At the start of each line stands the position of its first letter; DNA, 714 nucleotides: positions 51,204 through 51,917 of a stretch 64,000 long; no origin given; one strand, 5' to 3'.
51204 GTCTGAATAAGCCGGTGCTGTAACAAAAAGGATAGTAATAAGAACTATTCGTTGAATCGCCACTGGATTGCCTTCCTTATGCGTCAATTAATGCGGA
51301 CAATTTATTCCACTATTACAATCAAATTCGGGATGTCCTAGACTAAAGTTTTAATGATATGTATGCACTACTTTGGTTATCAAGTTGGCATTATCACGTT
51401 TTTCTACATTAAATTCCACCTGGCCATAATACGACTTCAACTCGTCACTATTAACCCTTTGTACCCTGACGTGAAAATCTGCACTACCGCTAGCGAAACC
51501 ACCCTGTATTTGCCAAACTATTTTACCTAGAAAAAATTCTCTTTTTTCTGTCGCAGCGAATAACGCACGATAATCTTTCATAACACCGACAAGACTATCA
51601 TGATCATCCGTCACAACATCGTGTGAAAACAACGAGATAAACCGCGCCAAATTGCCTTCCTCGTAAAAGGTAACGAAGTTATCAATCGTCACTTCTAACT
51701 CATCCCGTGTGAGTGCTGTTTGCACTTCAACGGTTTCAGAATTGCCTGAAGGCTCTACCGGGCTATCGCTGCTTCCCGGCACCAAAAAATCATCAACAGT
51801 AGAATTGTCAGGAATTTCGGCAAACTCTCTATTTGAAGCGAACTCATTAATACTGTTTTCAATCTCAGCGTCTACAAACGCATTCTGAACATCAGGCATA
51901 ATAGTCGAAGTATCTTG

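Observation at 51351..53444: Membrane-anchored degenerate J-domain protein (HPD->HLD) with a periplasmic NTF2-like domain heading the EPS locus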

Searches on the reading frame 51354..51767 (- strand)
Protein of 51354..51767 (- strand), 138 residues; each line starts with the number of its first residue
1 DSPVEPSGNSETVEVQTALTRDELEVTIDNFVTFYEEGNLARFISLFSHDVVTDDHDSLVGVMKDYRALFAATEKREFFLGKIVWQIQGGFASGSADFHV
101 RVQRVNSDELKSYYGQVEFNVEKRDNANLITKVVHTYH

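Call 10: find_homologous_proteins(query=window:51354-51767:-, max_evalue=10)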
Query window:51354-51767:-: 8 candidates shared short words with the query, none scored E <= 10.

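Call 16: search_protein_families(library=pfam, proteins=[window:51354-51767:-], max_evalue=0.1)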
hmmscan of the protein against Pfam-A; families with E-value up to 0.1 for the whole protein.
window:51354-51767:- (138 aa): 1 family
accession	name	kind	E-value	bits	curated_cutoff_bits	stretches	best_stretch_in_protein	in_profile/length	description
PF12680.13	SnoaL_2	-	0.095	13.7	27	0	29-85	2-55/102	SnoaL-like domain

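Call 18: search_protein_representatives(protein=window:51354-51767:-)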
Query: 138 residues. Proteins with E-value up to 0.001 (for the whole library): 595; up to 1e-10: 266; up to 1e-30: 1. The best 150 are listed.
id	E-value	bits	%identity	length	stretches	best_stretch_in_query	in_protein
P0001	5.6e-84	294.8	100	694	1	1-138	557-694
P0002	2.8e-30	121.2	29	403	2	19-136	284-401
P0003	1.0e-29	119.3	34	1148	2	16-136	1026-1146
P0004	1.1e-28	116.1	32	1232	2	16-135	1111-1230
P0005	2.4e-28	114.9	30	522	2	20-136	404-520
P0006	5.6e-28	113.7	32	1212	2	4-132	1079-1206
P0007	9.7e-27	109.7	35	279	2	15-136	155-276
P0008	7.3e-26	106.9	32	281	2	19-135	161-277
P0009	1.9e-25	105.5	27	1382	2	15-136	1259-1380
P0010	3.3e-25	104.8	29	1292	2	4-135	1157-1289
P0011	4.1e-25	104.4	31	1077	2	20-131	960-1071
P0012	4.9e-25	104.2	33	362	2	20-134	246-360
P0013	6.7e-25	103.8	25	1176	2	19-136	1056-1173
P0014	5.0e-24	100.9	33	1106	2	22-126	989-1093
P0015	5.7e-24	100.8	27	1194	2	8-136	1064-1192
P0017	2.0e-23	99.0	30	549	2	20-136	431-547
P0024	1.2e-22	96.4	30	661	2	16-135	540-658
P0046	5.0e-18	81.5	35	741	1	8-133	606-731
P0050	1.4e-17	80.1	38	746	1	14-137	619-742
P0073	2.6e-16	76.0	37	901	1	28-137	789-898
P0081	5.9e-16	74.8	35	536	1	17-135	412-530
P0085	1.2e-15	73.9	36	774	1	15-137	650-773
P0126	4.6e-14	68.7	36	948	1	10-137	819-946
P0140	1.3e-13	67.3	37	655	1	20-137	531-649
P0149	1.7e-13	66.9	34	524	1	17-130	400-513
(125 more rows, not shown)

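Call 20: search_protein_families(library=pfam, proteins=[P0004, P0010, P0046, P0017, P0050, P0024, P0073, P0126, P0005, P0081], max_evalue=0.01)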
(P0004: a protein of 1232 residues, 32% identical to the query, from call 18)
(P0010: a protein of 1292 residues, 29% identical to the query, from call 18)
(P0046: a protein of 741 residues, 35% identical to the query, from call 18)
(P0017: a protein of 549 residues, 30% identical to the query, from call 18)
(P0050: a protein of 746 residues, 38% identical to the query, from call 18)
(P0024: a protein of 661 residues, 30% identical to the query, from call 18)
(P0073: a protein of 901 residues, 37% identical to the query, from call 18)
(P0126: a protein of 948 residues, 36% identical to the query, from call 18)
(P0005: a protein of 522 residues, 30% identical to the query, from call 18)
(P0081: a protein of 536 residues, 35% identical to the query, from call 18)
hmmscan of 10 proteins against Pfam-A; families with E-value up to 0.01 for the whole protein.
P0004 (1232 aa): 28 families (the best 25 are shown)
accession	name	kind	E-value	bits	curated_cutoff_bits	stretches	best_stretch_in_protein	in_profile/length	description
PF13401.12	AAA_22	-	5.6e-25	88.6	27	1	41-171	3-130/130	AAA domain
PF13191.12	AAA_16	-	1.1e-09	39.4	32.6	1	41-150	22-159/167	AAA ATPase domain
PF20720.3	nSTAND3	-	1.5e-06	28.4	27.2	1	25-77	4-51/155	Novel STAND NTPase 3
PF13604.12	AAA_30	-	2.4e-06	27.9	27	1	36-143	11-108/191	AAA domain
PF13245.12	AAA_19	-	3.8e-06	27.6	25.1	1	43-150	11-115/134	AAA domain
PF13173.12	AAA_14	-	7.3e-06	26.4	27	1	45-148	4-86/129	AAA domain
PF09848.15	SLFN-g3_helicase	-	7.4e-06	25.9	24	1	46-137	4-93/354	Schlafen group 3, DNA/RNA helicase domain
PF00004.35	AAA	-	2.5e-05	25.1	21.2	1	47-138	2-72/131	ATPase family associated with various cellular activities (AAA)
PF13479.12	AAA_24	-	3.7e-05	24.1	27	1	46-190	5-131/195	AAA domain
PF01443.25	Viral_helicase1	-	5e-05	23.7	21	1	47-145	2-81/228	Viral superfamily 1 RNA helicase core domain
PF13238.12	AAA_18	-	6.4e-05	23.9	29.4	1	46-113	1-65/128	AAA domain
PF03796.21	DnaB_C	-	0.00023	21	27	1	37-141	14-118/255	DnaB-like helicase C terminal domain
PF05707.18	Zot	-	0.00024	21.1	20.3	1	47-138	4-96/197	Zonular occludens toxin (Zot)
PF13521.12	AAA_28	-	0.0003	21.5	27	1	46-68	2-24/164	AAA domain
PF00931.28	NB-ARC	-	0.00039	20.2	23.5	1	40-131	15-108/248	NB-ARC domain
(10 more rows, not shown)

P0010 (1292 aa): 23 families
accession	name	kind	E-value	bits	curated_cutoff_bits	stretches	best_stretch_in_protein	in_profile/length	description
PF13401.12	AAA_22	-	2.7e-26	92.9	27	1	41-170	3-130/130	AAA domain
PF13191.12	AAA_16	-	6.9e-08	33.6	32.6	1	41-149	22-159/167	AAA ATPase domain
PF13604.12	AAA_30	-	1.5e-06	28.6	27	1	36-143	11-109/191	AAA domain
PF13173.12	AAA_14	-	4.2e-06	27.2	27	1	45-195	4-127/129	AAA domain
PF09848.15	SLFN-g3_helicase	-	5.1e-06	26.4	24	1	46-171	4-131/354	Schlafen group 3, DNA/RNA helicase domain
PF20720.3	nSTAND3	-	5.4e-06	26.6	27.2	1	22-67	1-41/155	Novel STAND NTPase 3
PF13245.12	AAA_19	-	1.5e-05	25.6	25.1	1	43-149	11-115/134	AAA domain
PF00004.35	AAA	-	1.7e-05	25.7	21.2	1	47-138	2-73/131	ATPase family associated with various cellular activities (AAA)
PF01443.25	Viral_helicase1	-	0.00016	22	21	1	47-147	2-84/228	Viral superfamily 1 RNA helicase core domain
PF07728.20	AAA_5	-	0.00021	21.8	22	1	46-145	2-89/139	AAA domain (dynein-related subfamily)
PF13521.12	AAA_28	-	0.00028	21.6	27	1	46-72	2-28/164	AAA domain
PF13238.12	AAA_18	-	0.00031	21.6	29.4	1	46-69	1-24/128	AAA domain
PF00226.36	DnaJ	-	0.00034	21.1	27.8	1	601-654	1-57/63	DnaJ domain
PF05496.18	RuvB_N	-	0.001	19.3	27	1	45-73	35-63/159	Holliday junction DNA helicase RuvB P-loop domain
PF25201.1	nSTAND6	-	0.0015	19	27.7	1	42-136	17-115/148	Novel STAND NTPase 6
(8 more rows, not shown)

P0046 (741 aa): 2 families
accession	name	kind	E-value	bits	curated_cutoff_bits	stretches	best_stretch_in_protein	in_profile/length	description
PF00072.30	Response_reg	-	2.7e-17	63.4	30.2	1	150-263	2-110/111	Response regulator receiver domain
PF13577.12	SnoaL_4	-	0.0015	18.9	24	1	619-730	6-124/126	SnoaL-like domain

P0017 (549 aa): 5 families
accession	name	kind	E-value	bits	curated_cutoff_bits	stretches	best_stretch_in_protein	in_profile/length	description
PF14534.12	DUF4440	-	5e-06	27.4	25.2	1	435-517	1-85/107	Domain of unknown function (DUF4440)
PF13577.12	SnoaL_4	-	0.00037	20.9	24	0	429-528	3-109/126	SnoaL-like domain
PF12680.13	SnoaL_2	-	0.00041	21.4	27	0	440-483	2-49/102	SnoaL-like domain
PF12893.14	Lumazine_bd_2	-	0.0063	17.7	22.1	0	289-346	4-61/116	Putative lumazine-binding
PF13474.12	SnoaL_3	-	0.0072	17.1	22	0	436-464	2-30/121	SnoaL-like domain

P0050 (746 aa): 2 families
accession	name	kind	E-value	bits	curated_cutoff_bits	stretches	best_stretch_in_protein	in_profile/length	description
PF13464.11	RodZ_C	-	7.3e-22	77.5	23.9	1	401-471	2-72/72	RodZ C-terminal domain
PF00226.36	DnaJ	-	1.9e-10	41.1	27.8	1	83-146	1-63/63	DnaJ domain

P0024 (661 aa): 5 families
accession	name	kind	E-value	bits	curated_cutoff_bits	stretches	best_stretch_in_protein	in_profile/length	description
PF00226.36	DnaJ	-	6.8e-11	42.6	27.8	1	80-143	1-63/63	DnaJ domain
PF12680.13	SnoaL_2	-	5.1e-07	30.7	27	1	396-486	1-94/102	SnoaL-like domain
PF13577.12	SnoaL_4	-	0.00011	22.6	24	0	561-650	22-119/126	SnoaL-like domain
PF14534.12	DUF4440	-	0.00017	22.4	25.2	0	394-473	3-85/107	Domain of unknown function (DUF4440)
PF13474.12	SnoaL_3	-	0.0028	18.4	22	0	550-593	3-53/121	SnoaL-like domain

P0073 (901 aa): 18 families
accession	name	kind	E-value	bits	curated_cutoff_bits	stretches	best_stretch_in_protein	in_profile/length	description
PF13401.12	AAA_22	-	2.9e-19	70.1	27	1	47-175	3-130/130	AAA domain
PF13191.12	AAA_16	-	6.2e-09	37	32.6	1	46-153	21-158/167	AAA ATPase domain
PF00004.35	AAA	-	4.2e-06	27.7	21.2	1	52-143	1-73/131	ATPase family associated with various cellular activities (AAA)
PF13238.12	AAA_18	-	1.3e-05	26.1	29.4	1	52-119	1-67/128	AAA domain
PF07728.20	AAA_5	-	1.3e-05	25.7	22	1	53-154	3-93/139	AAA domain (dynein-related subfamily)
PF00931.28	NB-ARC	-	1.7e-05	24.6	23.5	1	47-133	16-106/248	NB-ARC domain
PF00226.36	DnaJ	-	4.1e-05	24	27.8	1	573-629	2-57/63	DnaJ domain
PF20720.3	nSTAND3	-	0.00026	21.1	27.2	1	47-87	15-55/155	Novel STAND NTPase 3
PF25201.1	nSTAND6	-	0.00033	21.2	27.7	1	49-140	18-114/148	Novel STAND NTPase 6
PF05496.18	RuvB_N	-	0.00048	20.4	27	0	50-75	34-59/159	Holliday junction DNA helicase RuvB P-loop domain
PF12775.13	AAA_7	-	0.00069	19.6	25.8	1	23-102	7-87/181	P-loop containing dynein motor region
PF13604.12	AAA_30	-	0.00071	19.8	27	1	45-151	14-112/191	AAA domain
PF13521.12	AAA_28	-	0.00091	19.9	27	0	52-72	2-22/164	AAA domain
PF13245.12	AAA_19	-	0.0016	19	25.1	1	48-151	10-115/134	AAA domain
PF01637.24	ATPase_2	-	0.0028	17.9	33.2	0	38-106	8-69/225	ATPase domain predominantly from Archaea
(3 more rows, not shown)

P0126 (948 aa): 22 families
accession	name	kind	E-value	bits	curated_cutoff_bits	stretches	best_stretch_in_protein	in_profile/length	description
PF13401.12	AAA_22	-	5.5e-25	88.6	27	1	45-174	4-130/130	AAA domain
PF00226.36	DnaJ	-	8.5e-11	42.2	27.8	1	563-626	1-63/63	DnaJ domain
PF13191.12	AAA_16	-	1.4e-08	35.9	32.6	1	46-150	24-156/167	AAA ATPase domain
PF20720.3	nSTAND3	-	3.6e-06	27.2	27.2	1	25-69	1-40/155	Novel STAND NTPase 3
PF00004.35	AAA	-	1.7e-05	25.7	21.2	1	50-142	2-73/131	ATPase family associated with various cellular activities (AAA)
PF09848.15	SLFN-g3_helicase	-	1.7e-05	24.7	24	1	49-170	4-126/354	Schlafen group 3, DNA/RNA helicase domain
PF13238.12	AAA_18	-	2.2e-05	25.3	29.4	1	49-73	1-28/128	AAA domain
PF13521.12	AAA_28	-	4.4e-05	24.2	27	1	49-86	2-37/164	AAA domain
PF13604.12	AAA_30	-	8.7e-05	22.8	27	1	39-147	11-109/191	AAA domain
PF13173.12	AAA_14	-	0.00011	22.6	27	1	48-199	4-127/129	AAA domain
PF01443.25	Viral_helicase1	-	0.00026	21.3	21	1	49-144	1-77/228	Viral superfamily 1 RNA helicase core domain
PF13671.12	AAA_33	-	0.00039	21.2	27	1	49-97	2-40/143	AAA domain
PF13207.12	AAA_17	-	0.00064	20.5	27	1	52-107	1-48/136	AAA domain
PF25201.1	nSTAND6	-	0.00097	19.6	27.7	1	36-140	9-115/148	Novel STAND NTPase 6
PF00437.27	T2SSE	-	0.0016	17.6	24.9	1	32-69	128-165/370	Type II/IV secretion system protein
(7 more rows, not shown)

P0005 (522 aa): 4 families
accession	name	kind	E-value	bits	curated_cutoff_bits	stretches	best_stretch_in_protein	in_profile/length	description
PF14534.12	DUF4440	-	0.00023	22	25.2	0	269-330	3-66/107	Domain of unknown function (DUF4440)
PF12680.13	SnoaL_2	-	0.00034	21.6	27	0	274-324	4-58/102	SnoaL-like domain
PF13474.12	SnoaL_3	-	0.0017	19.1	22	0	270-324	4-64/121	SnoaL-like domain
PF15677.10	CEND1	-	0.0074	17.3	27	0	239-302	16-72/143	Cell cycle exit and neuronal differentiation protein 1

P0081 (536 aa): 1 family
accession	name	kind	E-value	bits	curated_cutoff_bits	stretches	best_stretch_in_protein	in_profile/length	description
PF00072.30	Response_reg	-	2.3e-22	79.7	30.2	1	2-115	2-110/111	Response regulator receiver domain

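Call 25: find_homologous_proteins(query=A1, max_evalue=0.00001)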
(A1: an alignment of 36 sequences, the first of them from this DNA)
Query A1 (36 sequences): 403 candidates shared short words with the query, none scored E <= 0.00001.

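Call 32: predict_structure(alignment_id=A1)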
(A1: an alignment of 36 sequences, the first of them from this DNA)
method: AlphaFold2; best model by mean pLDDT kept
length: 125 residues; sequences in the alignment: 36
mean_pLDDT: 96.5   pTM: 0.88
mean pLDDT of the five models: 96.5, 95.9, 95.8, 95.3, 95.2
residues with pLDDT >= 90: 120; 70-90: 2; 50-70: 3; < 50: 0
segments of 3 or more residues with pLDDT < 50: none
pLDDT, mean of each block of 10 residues (from residue 1): 86 98 98 98 96 98 98 98 98 97 98 96 94
secondary structure, 60 per line:
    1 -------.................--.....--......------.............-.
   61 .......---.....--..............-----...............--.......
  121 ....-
elements in order: H8-24 H27-31 E34-39 H46-58 E60-67 E71-75 E78-91 E97-111 E114-124

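Call 37: fold_search(model_id=the predicted structure, library=pdb)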
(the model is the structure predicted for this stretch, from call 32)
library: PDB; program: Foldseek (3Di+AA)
matches with E <= 10: 1175; with E <= 0.001: 626
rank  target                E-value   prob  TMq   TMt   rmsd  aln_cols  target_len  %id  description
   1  3b8l_B                6.3e-08  1.00  0.83  0.73   1.8       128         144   13  CRYSTAL STRUCTURE OF A PUTATIVE AROMATIC RING HYDROXYLASE (SARO_3538) FROM NOVOSPHINGOBIUM AROMATICIVORANS DSM AT 1.75 (released 2007-11-27)
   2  3b8l_F                8.0e-08  1.00  0.83  0.73   1.8       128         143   13  CRYSTAL STRUCTURE OF A PUTATIVE AROMATIC RING HYDROXYLASE (SARO_3538) FROM NOVOSPHINGOBIUM AROMATICIVORANS DSM AT 1.75 (released 2007-11-27)
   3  3hx8_C                8.0e-08  1.00  0.79  0.79   2.6       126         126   17  Crystal structure of putative ketosteroid isomerase (NP_103587.1) from Mesorhizobium loti at 1.45 A resolution (released 2009-07-07)
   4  3hx8_B                8.5e-08  1.00  0.75  0.74   2.9       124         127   16  Crystal structure of putative ketosteroid isomerase (NP_103587.1) from Mesorhizobium loti at 1.45 A resolution (released 2009-07-07)
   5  3hx8_A                1.5e-07  1.00  0.77  0.76   3.2       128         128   16  Crystal structure of putative ketosteroid isomerase (NP_103587.1) from Mesorhizobium loti at 1.45 A resolution (released 2009-07-07)
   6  3b8l_A                1.9e-07  1.00  0.82  0.70   2.5       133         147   12  CRYSTAL STRUCTURE OF A PUTATIVE AROMATIC RING HYDROXYLASE (SARO_3538) FROM NOVOSPHINGOBIUM AROMATICIVORANS DSM AT 1.75 (released 2007-11-27)
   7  3s5c_F                3.0e-07  1.00  0.81  0.70   2.3       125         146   10  Crystal Structure of a Hexachlorocyclohexane dehydrochlorinase (LinA) Type2 (released 2012-05-23)
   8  3ef8_A                3.6e-07  1.00  0.87  0.73   1.6       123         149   10  Crystal structure of Putative Scytalone Dehydratase (YP_496742.1) from NOVOSPHINGOBIUM AROMATICIVORANS DSM 12444 at 1. (released 2008-09-30)
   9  5ien_B                3.6e-07  1.00  0.74  0.75   3.3       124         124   17  Structure of CDL2.2, a computationally designed Vitamin-D3 binder (released 2017-03-01)
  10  3s5c_A                4.5e-07  1.00  0.81  0.69   2.4       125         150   10  Crystal Structure of a Hexachlorocyclohexane dehydrochlorinase (LinA) Type2 (released 2012-05-23)
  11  3soy                  7.2e-07  1.00  0.83  0.74   2.1       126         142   14  Nuclear transport factor 2 (NTF2-like) superfamily protein from Salmonella enterica subsp. enterica serovar Typhimurium  (released 2011-08-10)
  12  3cnx_A                7.2e-07  1.00  0.81  0.74   2.7       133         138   13  CRYSTAL STRUCTURE OF A PUTATIVE DEHYDRATASE FROM THE NTF2-LIKE FAMILY (SAV_4671) FROM STREPTOMYCES AVERMITILIS AT 2.10 (released 2008-04-08)
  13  5ien_A                7.6e-07  1.00  0.74  0.72   3.4       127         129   16  Structure of CDL2.2, a computationally designed Vitamin-D3 binder (released 2017-03-01)
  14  3s5c_B                8.5e-07  1.00  0.82  0.70   2.3       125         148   10  Crystal Structure of a Hexachlorocyclohexane dehydrochlorinase (LinA) Type2 (released 2012-05-23)
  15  2rgq_B                9.0e-07  1.00  0.77  0.72   4.0       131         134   13  Crystal structure of a protein of unknown function with a cystatin-like fold (npun_r3134) from nostoc punctiforme pcc  (released 2007-10-16)
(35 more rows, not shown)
